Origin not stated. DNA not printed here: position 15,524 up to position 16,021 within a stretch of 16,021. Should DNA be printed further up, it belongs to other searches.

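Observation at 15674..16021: Mor/C-family activator encoded divergently from the structural genes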

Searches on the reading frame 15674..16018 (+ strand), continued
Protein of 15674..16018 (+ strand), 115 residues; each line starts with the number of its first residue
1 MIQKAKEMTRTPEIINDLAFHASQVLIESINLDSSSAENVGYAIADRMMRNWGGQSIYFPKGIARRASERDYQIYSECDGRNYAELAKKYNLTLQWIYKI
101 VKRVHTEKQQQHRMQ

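Call 77: find_homologous_proteins(query=A4, max_evalue=1e-8)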
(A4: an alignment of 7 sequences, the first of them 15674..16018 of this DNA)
Query A4 (7 sequences) (115 aa, profile of the alignment): 499 proteins with E <= 1e-8 among 2849 candidates; the best 120 are listed.
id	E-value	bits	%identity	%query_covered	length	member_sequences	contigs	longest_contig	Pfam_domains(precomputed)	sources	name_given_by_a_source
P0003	2.9e-55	203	89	99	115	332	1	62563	PF08765.18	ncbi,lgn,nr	ncbi:DNA-binding protein [Salmonella enterica subsp. enterica serovar Stanley]|nr:DNA-binding protei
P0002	5.9e-55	202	89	99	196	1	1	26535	PF08765.18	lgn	-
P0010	1.2e-54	201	81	99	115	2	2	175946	PF08765.18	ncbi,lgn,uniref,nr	ncbi:DNA-binding protein [Superficieibacter electus]|uniref:DNA-binding protein n=1 Tax=Superficieib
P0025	1.4e-54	201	44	93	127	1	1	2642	PF08765.18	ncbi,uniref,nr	ncbi:transcriptional regulator [Chelonobacter oris]|uniref:Mor transcription activator family protei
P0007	6.6e-54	199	82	99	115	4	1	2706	PF08765.18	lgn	-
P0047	8.9e-54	198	46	93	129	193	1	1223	PF08765.18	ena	-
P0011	1.6e-53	197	79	99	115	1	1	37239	PF08765.18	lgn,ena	-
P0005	1.8e-53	197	91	94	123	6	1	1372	PF08765.18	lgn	-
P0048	4.1e-53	196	45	93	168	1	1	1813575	PF08765.18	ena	-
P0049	5.4e-53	196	44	93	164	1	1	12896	PF08765.18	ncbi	-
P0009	6.9e-53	195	85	99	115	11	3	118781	PF08765.18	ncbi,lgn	ncbi:TPA: Mor transcription activator family protein [Enterobacter hormaechei]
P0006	8.4e-53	195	91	93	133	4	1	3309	PF08765.18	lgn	-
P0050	8.8e-53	195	44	87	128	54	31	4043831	PF08765.18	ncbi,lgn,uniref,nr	ncbi:DNA-binding protein [Escherichia coli]|uniref:Mor transcription activator family protein n=1 Ta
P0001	1.2e-52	194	92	97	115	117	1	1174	PF08765.18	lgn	-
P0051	1.9e-52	194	44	87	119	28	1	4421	PF08765.18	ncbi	ncbi:TPA: Mor transcription activator family protein, partial [Escherichia coli]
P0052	1.9e-52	194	45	93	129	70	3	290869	PF08765.18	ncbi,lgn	ncbi:Mor transcription activator family protein [Yersinia enterocolitica]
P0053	2.2e-52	194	44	93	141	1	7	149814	PF08765.18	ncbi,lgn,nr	ncbi:DNA-binding protein [Salmonella enterica subsp. enterica serovar Poona]|nr:DNA-binding protein 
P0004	3.2e-52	193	88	99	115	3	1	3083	PF08765.18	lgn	-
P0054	3.8e-52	193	43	93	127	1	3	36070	PF08765.18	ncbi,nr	ncbi:transcriptional regulator [Pasteurellaceae bacterium USgator11]|nr:transcriptional regulator [P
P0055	6.1e-52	192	43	87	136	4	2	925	PF08765.18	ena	-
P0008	8.6e-52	192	86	99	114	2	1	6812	PF08765.18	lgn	-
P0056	9.7e-52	192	49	87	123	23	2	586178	PF08765.18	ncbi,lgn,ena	-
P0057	2.5e-51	190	44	93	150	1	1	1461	PF08765.18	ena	-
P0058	4.2e-51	189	47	87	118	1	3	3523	PF08765.18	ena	-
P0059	6.1e-51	189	44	87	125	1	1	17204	PF08765.18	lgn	-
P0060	7.8e-51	189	50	93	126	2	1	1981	PF08765.18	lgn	-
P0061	1.2e-50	188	44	93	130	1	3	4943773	PF08765.18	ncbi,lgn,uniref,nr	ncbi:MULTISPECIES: Mor transcription activator family protein [Brenneria]|uniref:DNA-binding protein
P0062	1.3e-50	188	45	87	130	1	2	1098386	PF08765.18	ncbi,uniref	ncbi:Mor transcription activator family protein [Brenneria goodwinii]|uniref:Mor transcription activ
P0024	1.3e-50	188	48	92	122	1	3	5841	PF08765.18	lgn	-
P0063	1.4e-50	188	44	93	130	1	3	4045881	PF08765.18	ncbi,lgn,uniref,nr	ncbi:Mor family transcriptional regulator|uniref:Mor family transcriptional regulator n=1 Tax=Brenne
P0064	1.4e-50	188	44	93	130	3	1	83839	PF08765.18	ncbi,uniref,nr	ncbi:Mor transcription activator family protein [Brenneria populi]|uniref:Mor transcription activato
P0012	3.4e-50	187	90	90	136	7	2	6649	PF08765.18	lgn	-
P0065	4.9e-50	186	42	92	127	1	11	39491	PF08765.18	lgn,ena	-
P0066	5.1e-50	186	43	93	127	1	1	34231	PF08765.18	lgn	-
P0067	5.2e-50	186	45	87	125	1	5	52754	PF08765.18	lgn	-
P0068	6.4e-50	186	49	87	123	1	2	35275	PF08765.18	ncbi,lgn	-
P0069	8.6e-50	185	43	93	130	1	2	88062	PF08765.18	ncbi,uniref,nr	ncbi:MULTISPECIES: Mor transcription activator family protein [unclassified Brenneria]|uniref:Mor tr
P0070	9.6e-50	185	51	83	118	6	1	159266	PF08765.18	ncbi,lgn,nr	ncbi:DNA-binding protein [Burkholderia pyrrocinia]|nr:DNA-binding protein [Burkholderia pyrrocinia]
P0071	1.1e-49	185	44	87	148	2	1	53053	PF08765.18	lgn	-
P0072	1.6e-49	184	40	93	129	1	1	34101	PF08765.18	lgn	-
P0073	2.0e-49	184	48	86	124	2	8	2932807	PF08765.18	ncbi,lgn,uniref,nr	ncbi:Mor transcription activator family protein [Burkholderia glumae]|uniref:Mor transcription activ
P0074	2.1e-49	184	45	87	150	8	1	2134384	PF08765.18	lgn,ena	-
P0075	2.6e-49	184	48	88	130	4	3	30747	PF08765.18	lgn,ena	-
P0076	2.9e-49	184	45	87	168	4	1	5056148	PF08765.18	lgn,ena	-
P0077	2.9e-49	184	44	87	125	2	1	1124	PF08765.18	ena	-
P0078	3.1e-49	183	45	93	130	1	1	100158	PF08765.18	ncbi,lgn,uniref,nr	ncbi:DNA-binding protein [Brenneria alni]|uniref:DNA-binding protein n=1 Tax=Brenneria alni TaxID=71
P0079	3.7e-49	183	50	87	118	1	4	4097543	PF08765.18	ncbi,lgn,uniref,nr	ncbi:DNA-binding protein [Burkholderia savannae]|uniref:DNA-binding protein n=1 Tax=Burkholderia sav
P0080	3.8e-49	183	52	87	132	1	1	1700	PF08765.18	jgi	-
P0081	5.0e-49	183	44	87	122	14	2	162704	PF08765.18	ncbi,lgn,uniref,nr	ncbi:Mor transcription activator family protein [Xenorhabdus thuongxuanensis]|uniref:Transcriptional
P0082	5.4e-49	183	46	94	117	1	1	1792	PF08765.18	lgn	-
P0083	5.4e-49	183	47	88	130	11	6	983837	PF08765.18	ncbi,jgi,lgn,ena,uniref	ncbi:Mor transcription activator family protein [Lonsdalea quercina]|uniref:Mor transcription activa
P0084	5.8e-49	183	48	94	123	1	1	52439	PF08765.18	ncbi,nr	ncbi:DNA-binding protein [Neisseriaceae bacterium TC5R-5]|nr:DNA-binding protein [Neisseriaceae bact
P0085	8.2e-49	182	44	87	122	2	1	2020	PF08765.18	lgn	-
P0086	1.1e-48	182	50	87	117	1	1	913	PF08765.18,PF13551.13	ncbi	-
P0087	1.4e-48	181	49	87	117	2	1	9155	PF08765.18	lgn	-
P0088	1.6e-48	181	42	93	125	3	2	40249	PF08765.18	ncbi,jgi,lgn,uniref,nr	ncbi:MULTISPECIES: Mor transcription activator family protein [unclassified Serratia (in: enterobact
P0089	2.2e-48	181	39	93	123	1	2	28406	PF08765.18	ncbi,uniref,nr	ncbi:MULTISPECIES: Mor transcription activator family protein [Photorhabdus]|uniref:Mor transcriptio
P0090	2.4e-48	181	41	87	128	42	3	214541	PF08765.18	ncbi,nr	ncbi:TPA: DNA-binding protein [Escherichia coli]|nr:DNA-binding protein [Escherichia coli] HAX517391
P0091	3.6e-48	180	47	88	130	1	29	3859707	PF08765.18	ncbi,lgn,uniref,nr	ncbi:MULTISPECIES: Mor transcription activator family protein [Lonsdalea]|uniref:DNA-binding protein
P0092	5.7e-48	179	51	87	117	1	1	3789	PF08765.18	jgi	jgi:Mor family transcriptional regulator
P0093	6.2e-48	179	44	87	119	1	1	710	PF08765.18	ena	-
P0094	6.6e-48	179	49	87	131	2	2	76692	PF08765.18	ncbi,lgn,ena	-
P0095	7.1e-48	179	46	87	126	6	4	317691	PF08765.18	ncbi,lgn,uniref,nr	ncbi:Mor transcription activator family protein [Serratia marcescens]|uniref:Mor transcription activ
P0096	9.4e-48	179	51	87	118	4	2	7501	PF08765.18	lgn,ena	-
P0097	9.8e-48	179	50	87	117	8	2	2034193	PF08765.18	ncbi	ncbi:Mor transcription activator family protein [Ralstonia pseudosolanacearum]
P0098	1.0e-47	179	49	87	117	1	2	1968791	PF08765.18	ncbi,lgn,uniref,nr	ncbi:Mor transcription activator family protein [Ralstonia syzygii]|uniref:Mor transcription activat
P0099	1.1e-47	178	48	87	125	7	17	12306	PF08765.18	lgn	-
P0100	1.1e-47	178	54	87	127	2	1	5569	PF08765.18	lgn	-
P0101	1.5e-47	178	44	87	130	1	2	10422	PF08765.18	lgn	-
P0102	1.5e-47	178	43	93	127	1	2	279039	PF08765.18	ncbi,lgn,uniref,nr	ncbi:Mor transcription activator family protein [Brenneria izbisi]|uniref:DNA-binding protein n=1 Ta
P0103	1.7e-47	178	50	92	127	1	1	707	PF08765.18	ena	-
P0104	1.8e-47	178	51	92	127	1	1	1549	PF08765.18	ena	-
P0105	1.9e-47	178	47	91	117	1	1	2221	PF08765.18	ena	-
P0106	2.4e-47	177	48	91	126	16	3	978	PF08765.18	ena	-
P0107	2.4e-47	177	44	93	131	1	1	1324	PF08765.18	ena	-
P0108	2.5e-47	177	50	92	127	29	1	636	PF08765.18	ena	-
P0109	3.9e-47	177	48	87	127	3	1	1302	PF08765.18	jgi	jgi:Mor family transcriptional regulator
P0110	4.2e-47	177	50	87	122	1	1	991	PF08765.18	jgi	jgi:Mor family transcriptional regulator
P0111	4.4e-47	176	45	83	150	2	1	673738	PF08765.18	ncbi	-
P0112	4.6e-47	176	52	87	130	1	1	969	PF08765.18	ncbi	-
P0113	5.4e-47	176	50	87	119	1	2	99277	PF08765.18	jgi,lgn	jgi:Mor family transcriptional regulator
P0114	5.6e-47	176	44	87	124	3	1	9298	PF08765.18,PF13551.13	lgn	-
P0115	5.7e-47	176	51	87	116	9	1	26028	PF08765.18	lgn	-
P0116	6.1e-47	176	47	91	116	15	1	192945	PF08765.18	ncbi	-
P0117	6.2e-47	176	44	92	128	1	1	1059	PF08765.18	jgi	jgi:Mor family transcriptional regulator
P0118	6.2e-47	176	51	87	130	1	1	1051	PF08765.18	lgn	-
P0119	6.3e-47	176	47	87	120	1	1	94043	PF08765.18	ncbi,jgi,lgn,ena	jgi:Mor family transcriptional regulator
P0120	6.9e-47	176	46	87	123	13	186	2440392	PF08765.18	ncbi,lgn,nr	ncbi:Mor transcription activator family protein [Glaesserella parasuis]|nr:Mor transcription activat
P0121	7.1e-47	176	52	86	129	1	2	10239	PF08765.18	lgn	-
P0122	7.7e-47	176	49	87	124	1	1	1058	PF08765.18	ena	-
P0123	8.4e-47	176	51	87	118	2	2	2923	PF08765.18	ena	-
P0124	8.4e-47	176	52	87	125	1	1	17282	PF08765.18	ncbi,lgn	-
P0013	8.5e-47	176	86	90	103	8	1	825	PF08765.18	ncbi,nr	ncbi:DNA-binding protein, partial [Leptospira borgpetersenii serovar Hardjo-bovis]|nr:DNA-binding pr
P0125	8.7e-47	176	49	87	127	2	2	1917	PF08765.18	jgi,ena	-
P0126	8.8e-47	176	48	92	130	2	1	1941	PF08765.18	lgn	-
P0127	8.9e-47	175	41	87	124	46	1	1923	PF08765.18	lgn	-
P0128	9.2e-47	175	49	92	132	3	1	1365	PF08765.18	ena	-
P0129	9.8e-47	175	48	92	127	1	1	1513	PF08765.18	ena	-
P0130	1.2e-46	175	45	92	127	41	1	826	PF08765.18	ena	-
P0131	1.3e-46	175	47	83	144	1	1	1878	PF08765.18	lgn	-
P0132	1.3e-46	175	46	87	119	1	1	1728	PF08765.18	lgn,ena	-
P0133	1.4e-46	175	49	87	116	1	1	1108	PF08765.18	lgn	-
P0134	1.4e-46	175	42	93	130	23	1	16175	PF08765.18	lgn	-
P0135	1.5e-46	175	48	92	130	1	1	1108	PF08765.18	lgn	-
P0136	1.5e-46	175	52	87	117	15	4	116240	PF08765.18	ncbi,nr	ncbi:DNA-binding protein [Pandoraea nosoerga]|nr:DNA-binding protein [Pandoraea nosoerga] MBN4676516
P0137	1.5e-46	175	46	91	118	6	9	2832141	PF08765.18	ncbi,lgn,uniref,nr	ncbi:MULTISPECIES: Mor transcription activator family protein [Burkholderia]|uniref:DNA-binding prot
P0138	1.6e-46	175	52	87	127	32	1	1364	PF08765.18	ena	-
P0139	1.6e-46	175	47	87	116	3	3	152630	PF08765.18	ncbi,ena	-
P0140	1.7e-46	175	51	87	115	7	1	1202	PF08765.18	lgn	-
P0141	1.7e-46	175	48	87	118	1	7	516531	PF08765.18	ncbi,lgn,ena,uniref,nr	ncbi:Mor family transcriptional regulator [Microvirgula sp. AG722]|uniref:Mor transcription activato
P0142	1.7e-46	175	47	87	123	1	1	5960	PF08765.18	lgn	-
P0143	1.9e-46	174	48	86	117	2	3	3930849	PF08765.18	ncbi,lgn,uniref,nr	ncbi:Mor transcription activator family protein [Ralstonia syzygii]|uniref:Mor transcription activat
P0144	2.0e-46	174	52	87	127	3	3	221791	PF08765.18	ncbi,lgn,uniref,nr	ncbi:Mor transcription activator family protein [Pandoraea nosoerga]|uniref:DNA-binding protein n=1 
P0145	2.1e-46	174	46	91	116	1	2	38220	PF08765.18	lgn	-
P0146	2.2e-46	174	46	92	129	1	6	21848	PF08765.18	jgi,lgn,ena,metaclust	metaclust:\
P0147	2.3e-46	174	43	87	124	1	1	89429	PF08765.18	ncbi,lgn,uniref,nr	ncbi:Mor transcription activator family protein [Escherichia coli]|uniref:Mor transcription activato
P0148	2.3e-46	174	49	92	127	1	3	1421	PF08765.18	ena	-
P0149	2.6e-46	174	51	86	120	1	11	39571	PF08765.18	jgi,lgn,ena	jgi:Mor family transcriptional regulator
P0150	2.7e-46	174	46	87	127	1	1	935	PF08765.18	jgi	jgi:Mor family transcriptional regulator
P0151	2.7e-46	174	46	87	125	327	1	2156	PF08765.18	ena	-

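Call 78: find_encoding_contigs(protein=P0061, flank=10000, max_places=1)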
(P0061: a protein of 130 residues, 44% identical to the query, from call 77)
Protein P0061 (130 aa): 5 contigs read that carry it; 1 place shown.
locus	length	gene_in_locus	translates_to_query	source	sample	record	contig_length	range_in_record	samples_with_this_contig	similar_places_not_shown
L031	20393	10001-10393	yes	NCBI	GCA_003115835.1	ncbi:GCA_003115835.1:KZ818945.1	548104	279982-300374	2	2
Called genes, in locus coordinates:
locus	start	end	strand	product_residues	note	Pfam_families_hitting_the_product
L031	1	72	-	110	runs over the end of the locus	PF13272:Holin_2-3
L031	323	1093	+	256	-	PF02086:MethyltransfD12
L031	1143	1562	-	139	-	-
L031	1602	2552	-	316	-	-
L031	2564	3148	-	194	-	PF27202:Flk_N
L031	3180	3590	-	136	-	PF13560:HTH_31 (weak)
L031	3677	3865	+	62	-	PF13560:HTH_31 (weak)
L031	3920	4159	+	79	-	-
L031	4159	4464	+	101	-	PF09339:HTH_IclR (weak)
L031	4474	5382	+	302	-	PF11300:DUF3102 (weak)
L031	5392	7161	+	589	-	PF00665:rve (weak)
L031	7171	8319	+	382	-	PF13191:AAA_16 (weak), PF13401:AAA_22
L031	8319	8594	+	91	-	-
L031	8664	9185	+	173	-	PF07352:Phage_Mu_Gam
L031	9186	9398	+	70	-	-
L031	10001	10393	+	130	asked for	PF08765:Mor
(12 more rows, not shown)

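Call 79: find_encoding_contigs(protein=P0091, flank=10000, max_places=1)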
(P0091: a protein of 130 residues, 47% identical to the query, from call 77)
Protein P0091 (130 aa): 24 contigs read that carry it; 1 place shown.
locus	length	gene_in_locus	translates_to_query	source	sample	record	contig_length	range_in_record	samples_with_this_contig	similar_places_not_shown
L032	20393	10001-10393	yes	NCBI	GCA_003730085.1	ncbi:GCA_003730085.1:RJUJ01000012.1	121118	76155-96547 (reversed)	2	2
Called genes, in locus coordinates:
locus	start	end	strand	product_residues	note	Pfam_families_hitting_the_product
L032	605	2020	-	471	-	PF00749:tRNA-synt_1c, PF19269:Anticodon_2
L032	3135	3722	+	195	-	-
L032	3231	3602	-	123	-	-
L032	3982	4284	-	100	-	-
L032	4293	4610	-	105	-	-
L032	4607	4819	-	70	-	-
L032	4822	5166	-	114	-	PF13272:Holin_2-3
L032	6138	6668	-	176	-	-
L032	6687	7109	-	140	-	PF13560:HTH_31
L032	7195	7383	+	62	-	-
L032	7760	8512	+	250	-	-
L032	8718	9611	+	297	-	PF13401:AAA_22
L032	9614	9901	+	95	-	-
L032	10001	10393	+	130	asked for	PF08765:Mor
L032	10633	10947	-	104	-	-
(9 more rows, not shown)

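Call 92: search_protein_families(library=ncbifam, proteins=[window:15674-16018:+], max_evalue=1)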
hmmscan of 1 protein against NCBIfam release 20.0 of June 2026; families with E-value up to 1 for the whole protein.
window:15674-16018:+ (115 aa): 3 families
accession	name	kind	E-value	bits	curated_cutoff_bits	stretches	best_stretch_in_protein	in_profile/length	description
NF040785.1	CD3324_fam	subfamily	0.0025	17.9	65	1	62-101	42-82/82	CD3324 family protein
NF002676.0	PRK02399.1-4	equivalog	0.049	12.5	556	1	9-76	292-359/415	hypothetical protein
NF050094.1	BetDgalsidMYCTU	equivalog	0.074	13.3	175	1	46-81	31-66/113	beta-D-galactosidase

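Call 93: search_protein_families(library=padloc, proteins=[window:15674-16018:+], max_evalue=0.01)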
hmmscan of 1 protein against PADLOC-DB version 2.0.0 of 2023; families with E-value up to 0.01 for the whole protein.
window:15674-16018:+ (115 aa): 0 families

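Call 101: predict_structure(alignment_id=A6)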
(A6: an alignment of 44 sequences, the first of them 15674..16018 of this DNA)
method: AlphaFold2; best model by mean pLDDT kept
length: 115 residues; sequences in the alignment: 44
mean_pLDDT: 86.5   pTM: 0.74
mean pLDDT of the five models: 86.5, 85.3, 85.2, 82.8, 81.5
residues with pLDDT >= 90: 74; 70-90: 24; 50-70: 9; < 50: 8
segments of 3 or more residues with pLDDT < 50: 1-8
pLDDT, mean of each block of 10 residues (from residue 1): 43 86 97 98 92 72 82 97 98 97 93 78
secondary structure, 60 per line:
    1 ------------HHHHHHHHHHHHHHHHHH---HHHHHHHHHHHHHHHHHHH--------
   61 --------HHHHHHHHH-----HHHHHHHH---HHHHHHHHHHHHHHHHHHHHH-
elements in order: H13-30 H34-52 H69-77 H83-90 H94-114
